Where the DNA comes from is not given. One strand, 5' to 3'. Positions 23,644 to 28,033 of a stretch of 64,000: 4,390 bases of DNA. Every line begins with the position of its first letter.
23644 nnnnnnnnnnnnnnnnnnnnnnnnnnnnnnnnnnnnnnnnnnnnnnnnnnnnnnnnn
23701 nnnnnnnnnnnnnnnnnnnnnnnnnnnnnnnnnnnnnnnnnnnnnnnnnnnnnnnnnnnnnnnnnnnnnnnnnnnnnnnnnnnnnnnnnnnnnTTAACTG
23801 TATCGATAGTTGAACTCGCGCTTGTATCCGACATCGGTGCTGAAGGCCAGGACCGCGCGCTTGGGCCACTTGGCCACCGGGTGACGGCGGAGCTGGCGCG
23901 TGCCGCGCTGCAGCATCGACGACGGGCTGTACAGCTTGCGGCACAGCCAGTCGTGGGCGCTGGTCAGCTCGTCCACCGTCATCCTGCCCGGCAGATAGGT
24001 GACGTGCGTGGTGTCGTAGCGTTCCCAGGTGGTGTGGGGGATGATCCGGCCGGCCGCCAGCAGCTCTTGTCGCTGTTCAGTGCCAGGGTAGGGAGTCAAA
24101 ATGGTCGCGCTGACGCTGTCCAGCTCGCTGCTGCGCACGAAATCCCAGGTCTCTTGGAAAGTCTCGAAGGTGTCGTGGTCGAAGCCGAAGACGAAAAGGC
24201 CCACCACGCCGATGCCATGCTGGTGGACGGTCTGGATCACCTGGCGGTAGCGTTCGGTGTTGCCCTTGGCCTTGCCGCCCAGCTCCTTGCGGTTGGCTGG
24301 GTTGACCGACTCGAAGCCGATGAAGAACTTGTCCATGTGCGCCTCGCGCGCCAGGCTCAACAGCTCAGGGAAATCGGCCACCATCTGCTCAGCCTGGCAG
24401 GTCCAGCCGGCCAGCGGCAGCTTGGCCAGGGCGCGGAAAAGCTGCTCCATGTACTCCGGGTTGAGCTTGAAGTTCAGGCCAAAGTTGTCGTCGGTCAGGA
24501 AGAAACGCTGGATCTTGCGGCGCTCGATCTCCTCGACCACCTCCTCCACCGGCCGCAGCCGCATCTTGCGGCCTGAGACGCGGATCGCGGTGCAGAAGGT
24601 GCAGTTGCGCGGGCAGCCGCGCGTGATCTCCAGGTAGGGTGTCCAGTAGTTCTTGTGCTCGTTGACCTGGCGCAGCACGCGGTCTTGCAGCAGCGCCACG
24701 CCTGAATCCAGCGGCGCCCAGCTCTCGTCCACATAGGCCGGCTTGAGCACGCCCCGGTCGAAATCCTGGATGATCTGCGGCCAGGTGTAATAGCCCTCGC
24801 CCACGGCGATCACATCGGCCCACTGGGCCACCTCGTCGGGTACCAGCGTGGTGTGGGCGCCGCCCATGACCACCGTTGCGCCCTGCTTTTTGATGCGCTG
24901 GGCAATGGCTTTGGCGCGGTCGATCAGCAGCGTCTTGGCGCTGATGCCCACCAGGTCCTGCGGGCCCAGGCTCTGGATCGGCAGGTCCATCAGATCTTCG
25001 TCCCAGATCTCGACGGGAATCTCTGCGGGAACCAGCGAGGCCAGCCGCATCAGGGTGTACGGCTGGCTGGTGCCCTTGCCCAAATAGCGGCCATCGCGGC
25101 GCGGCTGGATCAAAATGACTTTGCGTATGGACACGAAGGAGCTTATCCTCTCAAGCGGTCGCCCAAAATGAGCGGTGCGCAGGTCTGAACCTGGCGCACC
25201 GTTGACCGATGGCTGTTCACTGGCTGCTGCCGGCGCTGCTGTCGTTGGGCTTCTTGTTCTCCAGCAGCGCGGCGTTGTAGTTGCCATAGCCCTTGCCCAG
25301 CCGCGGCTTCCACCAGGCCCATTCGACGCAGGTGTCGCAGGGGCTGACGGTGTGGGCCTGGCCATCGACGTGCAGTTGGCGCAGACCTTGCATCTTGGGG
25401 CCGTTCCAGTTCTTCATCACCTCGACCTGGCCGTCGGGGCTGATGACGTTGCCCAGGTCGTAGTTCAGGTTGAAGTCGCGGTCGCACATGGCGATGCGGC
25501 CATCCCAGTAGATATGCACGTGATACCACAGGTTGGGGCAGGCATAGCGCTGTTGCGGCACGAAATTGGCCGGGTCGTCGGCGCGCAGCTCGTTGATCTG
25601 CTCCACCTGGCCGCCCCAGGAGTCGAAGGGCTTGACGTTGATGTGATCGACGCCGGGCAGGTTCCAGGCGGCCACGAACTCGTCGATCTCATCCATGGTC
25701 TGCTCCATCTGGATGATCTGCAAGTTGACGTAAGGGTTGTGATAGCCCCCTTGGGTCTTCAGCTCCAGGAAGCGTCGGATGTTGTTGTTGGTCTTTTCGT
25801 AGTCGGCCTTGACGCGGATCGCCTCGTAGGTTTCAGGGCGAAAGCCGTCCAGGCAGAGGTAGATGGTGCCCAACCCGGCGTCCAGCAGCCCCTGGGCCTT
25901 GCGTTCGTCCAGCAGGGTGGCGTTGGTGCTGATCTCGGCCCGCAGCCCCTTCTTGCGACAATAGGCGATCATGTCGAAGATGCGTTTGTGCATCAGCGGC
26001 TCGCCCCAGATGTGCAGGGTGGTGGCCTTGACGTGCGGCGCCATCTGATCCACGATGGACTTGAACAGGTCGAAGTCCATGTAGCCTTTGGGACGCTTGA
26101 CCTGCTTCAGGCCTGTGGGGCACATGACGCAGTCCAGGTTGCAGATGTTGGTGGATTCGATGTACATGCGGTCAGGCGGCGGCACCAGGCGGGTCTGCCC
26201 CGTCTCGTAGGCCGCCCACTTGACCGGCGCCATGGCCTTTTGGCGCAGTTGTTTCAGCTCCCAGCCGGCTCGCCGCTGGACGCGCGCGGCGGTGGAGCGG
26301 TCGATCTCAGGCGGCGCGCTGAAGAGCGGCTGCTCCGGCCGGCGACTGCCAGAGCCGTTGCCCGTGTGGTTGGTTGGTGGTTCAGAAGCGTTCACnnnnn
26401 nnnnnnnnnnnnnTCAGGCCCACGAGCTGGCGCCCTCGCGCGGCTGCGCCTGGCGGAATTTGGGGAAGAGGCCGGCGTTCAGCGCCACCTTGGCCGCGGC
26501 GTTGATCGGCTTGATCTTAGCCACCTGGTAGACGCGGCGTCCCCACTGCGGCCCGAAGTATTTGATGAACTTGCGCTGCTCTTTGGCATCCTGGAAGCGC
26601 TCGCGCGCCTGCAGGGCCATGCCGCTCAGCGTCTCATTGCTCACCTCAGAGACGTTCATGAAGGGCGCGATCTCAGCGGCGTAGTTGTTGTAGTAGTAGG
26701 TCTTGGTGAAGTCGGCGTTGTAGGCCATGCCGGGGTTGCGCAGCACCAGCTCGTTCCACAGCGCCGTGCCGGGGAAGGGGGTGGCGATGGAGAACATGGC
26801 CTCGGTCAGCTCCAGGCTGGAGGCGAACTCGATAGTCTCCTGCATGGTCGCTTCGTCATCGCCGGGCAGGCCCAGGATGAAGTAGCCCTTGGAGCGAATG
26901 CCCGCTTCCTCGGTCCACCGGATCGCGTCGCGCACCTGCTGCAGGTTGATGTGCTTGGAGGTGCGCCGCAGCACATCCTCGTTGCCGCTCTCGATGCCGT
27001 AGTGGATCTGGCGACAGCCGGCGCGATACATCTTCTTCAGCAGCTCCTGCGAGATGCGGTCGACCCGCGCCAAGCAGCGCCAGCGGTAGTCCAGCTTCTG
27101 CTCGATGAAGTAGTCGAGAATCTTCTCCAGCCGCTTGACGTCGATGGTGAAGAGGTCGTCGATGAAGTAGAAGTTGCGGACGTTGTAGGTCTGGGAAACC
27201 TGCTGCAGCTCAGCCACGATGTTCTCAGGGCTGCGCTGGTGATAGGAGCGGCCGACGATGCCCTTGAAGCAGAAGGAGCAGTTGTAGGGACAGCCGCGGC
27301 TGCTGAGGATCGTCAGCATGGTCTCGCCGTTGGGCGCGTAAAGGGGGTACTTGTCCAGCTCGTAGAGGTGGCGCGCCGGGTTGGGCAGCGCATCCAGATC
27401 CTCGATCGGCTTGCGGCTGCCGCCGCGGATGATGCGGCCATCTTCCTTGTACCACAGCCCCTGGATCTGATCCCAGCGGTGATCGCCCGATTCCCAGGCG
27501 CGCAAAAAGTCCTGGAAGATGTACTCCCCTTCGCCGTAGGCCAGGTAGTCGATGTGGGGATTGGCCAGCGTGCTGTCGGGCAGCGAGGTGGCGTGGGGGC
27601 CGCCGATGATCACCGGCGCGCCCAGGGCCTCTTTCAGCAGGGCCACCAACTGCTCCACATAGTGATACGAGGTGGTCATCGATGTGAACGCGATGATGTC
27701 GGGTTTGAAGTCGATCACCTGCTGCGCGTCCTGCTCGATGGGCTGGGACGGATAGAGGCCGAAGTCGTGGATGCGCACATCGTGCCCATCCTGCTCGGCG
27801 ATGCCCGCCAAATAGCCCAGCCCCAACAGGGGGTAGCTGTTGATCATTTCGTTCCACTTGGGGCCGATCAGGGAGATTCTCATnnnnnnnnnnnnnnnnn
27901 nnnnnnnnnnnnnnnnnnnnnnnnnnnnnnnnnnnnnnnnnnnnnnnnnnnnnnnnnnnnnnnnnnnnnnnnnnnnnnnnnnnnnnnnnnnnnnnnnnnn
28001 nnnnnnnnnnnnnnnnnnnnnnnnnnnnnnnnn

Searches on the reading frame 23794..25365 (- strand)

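Call 7: search_protein_families(library=pfam, proteins=[window:23794-25365:-], max_evalue=0.01)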
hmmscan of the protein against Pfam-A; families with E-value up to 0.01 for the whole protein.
window:23794-25365:- (523 aa): 3 families
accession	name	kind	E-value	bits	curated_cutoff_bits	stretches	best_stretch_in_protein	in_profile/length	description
PF04055.27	Radical_SAM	-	4.8e-23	82.6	29.5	1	246-409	2-165/166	Radical SAM superfamily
PF02310.24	B12-binding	-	4.6e-07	30.1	32.1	1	137-196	53-118/121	B12 binding domain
PF19864.5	Radical_SAM_N2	-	0.0044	16.9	29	0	160-200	83-123/151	Radical SAM proteins, N-terminal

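Call 8: search_protein_families(library=ncbifam, proteins=[window:23794-25365:-], max_evalue=0.01)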
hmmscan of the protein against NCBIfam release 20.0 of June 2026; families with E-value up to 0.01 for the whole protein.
window:23794-25365:- (523 aa): 24 families
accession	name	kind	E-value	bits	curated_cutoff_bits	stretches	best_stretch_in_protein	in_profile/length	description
TIGR04013.1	B12_SAM_MJ_1487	hypoth_equivalog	1.7e-23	83.1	251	1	103-315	11-232/382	TIGR04013 family B12-binding domain/radical SAM domain-containing protein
TIGR03471.1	HpnJ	equivalog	6.3e-23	81.4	577.6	1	243-440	196-392/472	hopanoid biosynthesis associated radical SAM protein HpnJ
TIGR04014.1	B12_SAM_MJ_0865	equivalog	1.1e-22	80.4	360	1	142-434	48-357/434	methyl-coenzyme M reductase glutamine C-methyltransferase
TIGR02026.1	BchE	equivalog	2.7e-21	76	481.35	1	246-466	198-415/497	magnesium-protoporphyrin IX monomethyl ester anaerobic oxidative cyclase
TIGR04072.2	rSAM_ladder_B12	equivalog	1.2e-19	70.3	360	1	143-408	78-344/443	lipid biosynthesis B12-binding/radical SAM protein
TIGR04367.1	HpnR_B12_rSAM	equivalog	2.5e-13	49.4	650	1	161-466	89-400/490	hopanoid C-3 methylase HpnR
TIGR04479.1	bcpD_PhpK_rSAM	subfamily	1.4e-12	46.7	600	1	245-416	244-412/504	PhpK family radical SAM P-methyltransferase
NF045585.1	rSAM_slr0320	equivalog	4.5e-12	45.2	775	1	246-412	239-408/511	photosystem II high light acclimation radical SAM protein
NF033712.0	B12_rSAM_KedN5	subfamily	8.2e-11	40.8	700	1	240-410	193-367/624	KedN5 family methylcobalamin-dependent radical SAM C-methyltransferase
NF033070.1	rSAM_AprD4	equivalog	1.4e-10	40.7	500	1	236-470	182-423/456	AprD4 family radical SAM diol-dehydratase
TIGR01125.1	TIGR01125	equivalog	4.6e-10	39.1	356.95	1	154-429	59-332/432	30S ribosomal protein S12 methylthiotransferase RimO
NF038361.1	rSAM_Sden_1168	equivalog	1.2e-09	37.3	575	1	247-454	287-491/560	Sden_1168 family B12-binding radical SAM P-methyltransferase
TIGR00089.1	TIGR00089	subfamily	1.9e-09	36.8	251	1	147-431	55-336/429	MiaB/RimO family radical SAM methylthiotransferase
NF050148.1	rSAM_ApyD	equivalog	3.1e-08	32.5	750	1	245-435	202-393/645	RiPP biosynthesis radical SAM protein ApyD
TIGR04385.1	B12_rSAM_cofa1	equivalog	8.8e-08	31.8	450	1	243-322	196-279/438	B12 lower ligand biosynthesis radical SAM protein BzaD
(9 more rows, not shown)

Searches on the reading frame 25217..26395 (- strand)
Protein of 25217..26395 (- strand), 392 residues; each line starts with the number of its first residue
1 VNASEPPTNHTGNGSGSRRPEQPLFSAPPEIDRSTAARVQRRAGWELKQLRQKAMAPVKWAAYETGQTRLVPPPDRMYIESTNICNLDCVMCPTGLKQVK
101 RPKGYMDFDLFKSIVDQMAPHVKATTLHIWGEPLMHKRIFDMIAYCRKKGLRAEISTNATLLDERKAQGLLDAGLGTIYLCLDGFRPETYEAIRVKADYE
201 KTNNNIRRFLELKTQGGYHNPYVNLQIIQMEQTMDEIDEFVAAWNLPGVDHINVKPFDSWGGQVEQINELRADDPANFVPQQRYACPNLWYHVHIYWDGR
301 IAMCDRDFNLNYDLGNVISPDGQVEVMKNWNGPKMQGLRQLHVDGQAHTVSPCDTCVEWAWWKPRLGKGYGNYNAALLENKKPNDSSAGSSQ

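Call 7: search_protein_families(library=pfam, proteins=[window:25217-26395:-], max_evalue=0.01)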
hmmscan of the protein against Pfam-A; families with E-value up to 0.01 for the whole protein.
window:25217-26395:- (392 aa): 2 families
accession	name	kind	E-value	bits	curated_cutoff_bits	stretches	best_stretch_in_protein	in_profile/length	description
PF04055.27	Radical_SAM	-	1.2e-17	65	29.5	1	79-215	1-142/166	Radical SAM superfamily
PF13186.11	SPASM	-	2.8e-08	34.4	21.5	1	286-356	1-66/67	Iron-sulfur cluster-binding domain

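Call 8: search_protein_families(library=ncbifam, proteins=[window:25217-26395:-], max_evalue=0.01)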
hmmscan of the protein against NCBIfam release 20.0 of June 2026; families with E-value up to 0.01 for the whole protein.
window:25217-26395:- (392 aa): 55 families (the best 25 are shown)
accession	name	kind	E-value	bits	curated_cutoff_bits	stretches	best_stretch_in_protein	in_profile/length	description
TIGR04317.1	W_rSAM_matur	equivalog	3.6e-31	108.6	380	1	76-254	5-181/349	tungsten cofactor oxidoreductase radical SAM maturase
TIGR04311.1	rSAM_Geo_metal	subfamily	7.9e-25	87.8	400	1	74-252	2-182/423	radical SAM/SPASM family putative metalloenzyme maturase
TIGR04321.1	spiroSPASM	subfamily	1.6e-21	76.5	250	1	74-359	230-505/510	spiro-SPASM protein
NF033640.1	N_Twi_rSAM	subfamily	2.8e-17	62.9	170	2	73-238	109-296/398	twitch domain-containing radical SAM protein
TIGR04054.1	rSAM_NirJ1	equivalog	3.3e-17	62.2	650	1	80-231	41-191/387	putative heme d1 biosynthesis radical SAM protein NirJ1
TIGR04546.1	rSAM_ahbC_deAc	equivalog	9.9e-17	60.8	650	1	81-207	45-170/390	12,18-didecarboxysiroheme deacetylase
TIGR04347.1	pseudo_SAM_Halo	equivalog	1.6e-16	60.6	525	1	80-274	43-228/390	TIGR04347 family pseudo-SAM/SPASM protein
TIGR04545.1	rSAM_ahbD_hemeb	equivalog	2.1e-16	60.3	500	1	80-206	5-131/339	heme b synthase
TIGR04251.1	SCM_rSAM_ScmF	equivalog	1e-13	51.4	400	1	75-212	4-144/353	SynChlorMet cassette radical SAM/SPASM protein ScmF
NF045574.1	sacti_mat_StsB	exception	1.4e-13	50.5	625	1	72-242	93-254/466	StsB family radical SAM/SPASM domain sactipeptide maturase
TIGR04055.1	rSAM_NirJ2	equivalog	2.3e-13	50.4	500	1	80-207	5-131/326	putative heme d1 biosynthesis radical SAM protein NirJ2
TIGR02666.1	moaA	equivalog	3.3e-13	49.3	284.05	1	80-215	15-156/336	GTP 3',8-cyclase MoaA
TIGR04053.2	TIGR04053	equivalog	1.2e-12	47.8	395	1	77-215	10-151/366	TIGR04053 family radical SAM/SPASM domain-containing protein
TIGR04133.1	rSAM_w_lipo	hypoth_equivalog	1.7e-12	46.9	425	1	76-209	25-160/350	TIGR04133 family radical SAM/SPASM protein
NF001199.0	PRK00164.2-1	equivalog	3.6e-12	46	231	1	79-213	16-149/308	GTP 3',8-cyclase MoaA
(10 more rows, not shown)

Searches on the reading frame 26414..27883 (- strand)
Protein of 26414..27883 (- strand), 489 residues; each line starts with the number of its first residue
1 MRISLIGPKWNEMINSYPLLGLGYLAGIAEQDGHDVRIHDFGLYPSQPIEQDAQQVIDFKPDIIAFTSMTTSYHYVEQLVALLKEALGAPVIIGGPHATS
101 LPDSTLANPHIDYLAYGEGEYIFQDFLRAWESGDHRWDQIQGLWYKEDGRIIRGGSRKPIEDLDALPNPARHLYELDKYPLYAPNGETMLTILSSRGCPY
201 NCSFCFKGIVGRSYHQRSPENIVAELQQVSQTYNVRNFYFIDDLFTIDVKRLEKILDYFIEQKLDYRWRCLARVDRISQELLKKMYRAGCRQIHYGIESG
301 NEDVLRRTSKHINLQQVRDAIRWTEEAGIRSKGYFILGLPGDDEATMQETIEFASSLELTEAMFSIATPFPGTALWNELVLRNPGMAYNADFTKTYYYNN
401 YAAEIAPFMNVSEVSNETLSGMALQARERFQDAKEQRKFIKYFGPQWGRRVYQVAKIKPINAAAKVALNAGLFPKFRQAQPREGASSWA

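Call 7: search_protein_families(library=pfam, proteins=[window:26414-27883:-], max_evalue=0.01)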
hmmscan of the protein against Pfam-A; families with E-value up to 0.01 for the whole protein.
window:26414-27883:- (489 aa): 2 families
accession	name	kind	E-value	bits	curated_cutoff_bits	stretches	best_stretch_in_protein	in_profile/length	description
PF04055.27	Radical_SAM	-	3.5e-24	86.3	29.5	1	194-354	3-166/166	Radical SAM superfamily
PF02310.24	B12-binding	-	2.6e-21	76.1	32.1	1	19-126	14-120/121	B12 binding domain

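Call 8: search_protein_families(library=ncbifam, proteins=[window:26414-27883:-], max_evalue=0.01)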
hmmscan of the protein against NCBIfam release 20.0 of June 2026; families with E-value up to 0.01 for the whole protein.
window:26414-27883:- (489 aa): 32 families (the best 25 are shown)
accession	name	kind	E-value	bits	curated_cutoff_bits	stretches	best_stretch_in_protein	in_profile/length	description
NF050148.1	rSAM_ApyD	equivalog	7e-58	196.5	750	1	12-380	18-394/645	RiPP biosynthesis radical SAM protein ApyD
TIGR02026.1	BchE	equivalog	8.5e-54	183.2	481.35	1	12-383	15-391/497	magnesium-protoporphyrin IX monomethyl ester anaerobic oxidative cyclase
TIGR03471.1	HpnJ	equivalog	1.9e-52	178.8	577.6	1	63-379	72-387/472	hopanoid biosynthesis associated radical SAM protein HpnJ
NF038361.1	rSAM_Sden_1168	equivalog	6.1e-45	153.8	575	1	53-391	133-484/560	Sden_1168 family B12-binding radical SAM P-methyltransferase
TIGR04479.1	bcpD_PhpK_rSAM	subfamily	7e-40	136.8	600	1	58-355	108-407/504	PhpK family radical SAM P-methyltransferase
TIGR04072.2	rSAM_ladder_B12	equivalog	2.5e-39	135.1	360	1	16-399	13-391/443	lipid biosynthesis B12-binding/radical SAM protein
TIGR04013.1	B12_SAM_MJ_1487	hypoth_equivalog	7.6e-37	127.1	251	1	51-378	33-356/382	TIGR04013 family B12-binding domain/radical SAM domain-containing protein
TIGR03975.1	rSAM_ocin_1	subfamily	8.6e-37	126.9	281.85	1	49-354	117-427/606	RiPP maturation radical SAM C-methyltransferase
TIGR04014.1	B12_SAM_MJ_0865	equivalog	9.2e-34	116.9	360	2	273-384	252-362/434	methyl-coenzyme M reductase glutamine C-methyltransferase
NF033070.1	rSAM_AprD4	equivalog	3.3e-29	102.1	500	1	160-377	167-388/456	AprD4 family radical SAM diol-dehydratase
TIGR04367.1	HpnR_B12_rSAM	equivalog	9.5e-28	97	650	1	20-378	23-372/490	hopanoid C-3 methylase HpnR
TIGR04385.1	B12_rSAM_cofa1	equivalog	1.7e-26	93.4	450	1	17-356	19-363/438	B12 lower ligand biosynthesis radical SAM protein BzaD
NF033712.0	B12_rSAM_KedN5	subfamily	7.4e-26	90.5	700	1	10-344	9-357/624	KedN5 family methylcobalamin-dependent radical SAM C-methyltransferase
TIGR04295.1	B12_rSAM_oligo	hypoth_equivalog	1.5e-23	83.2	400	1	20-307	26-311/422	TIGR04295 family B12-binding domain-containing radical SAM protein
NF045585.1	rSAM_slr0320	equivalog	8.2e-18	64.2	775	1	178-358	224-410/511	photosystem II high light acclimation radical SAM protein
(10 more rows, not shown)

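Call 76: search_solved_structures(query=window:26414-27883:-, max_evalue=0.001)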
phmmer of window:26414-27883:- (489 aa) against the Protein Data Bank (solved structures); distinct sequences matched with E-value up to 0.001: 6.
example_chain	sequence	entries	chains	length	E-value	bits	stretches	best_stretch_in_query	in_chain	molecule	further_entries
6fd2_B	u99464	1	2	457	6.3e-25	91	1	127-377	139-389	Putative apramycin biosynthetic oxidoreductase 4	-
9ccb_A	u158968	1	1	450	7.9e-22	80.7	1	65-379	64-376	Radical SAM core domain-containing protein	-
7kdx_A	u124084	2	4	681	5.2e-16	61.5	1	14-252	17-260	Methyltransferase TokK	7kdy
9n1b_A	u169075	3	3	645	1.4e-15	60.1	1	16-262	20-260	Radical SAM protein | Radical SAM enzyme CysS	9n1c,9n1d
5ul2_A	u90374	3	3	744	5.3e-08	35.1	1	47-337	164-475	OxsB protein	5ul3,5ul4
6wte_A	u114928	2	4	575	5.2e-07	31.8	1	189-380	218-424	B12-binding domain-containing protein | Tryptophan-C2-methyltransferase containing B12-binding domain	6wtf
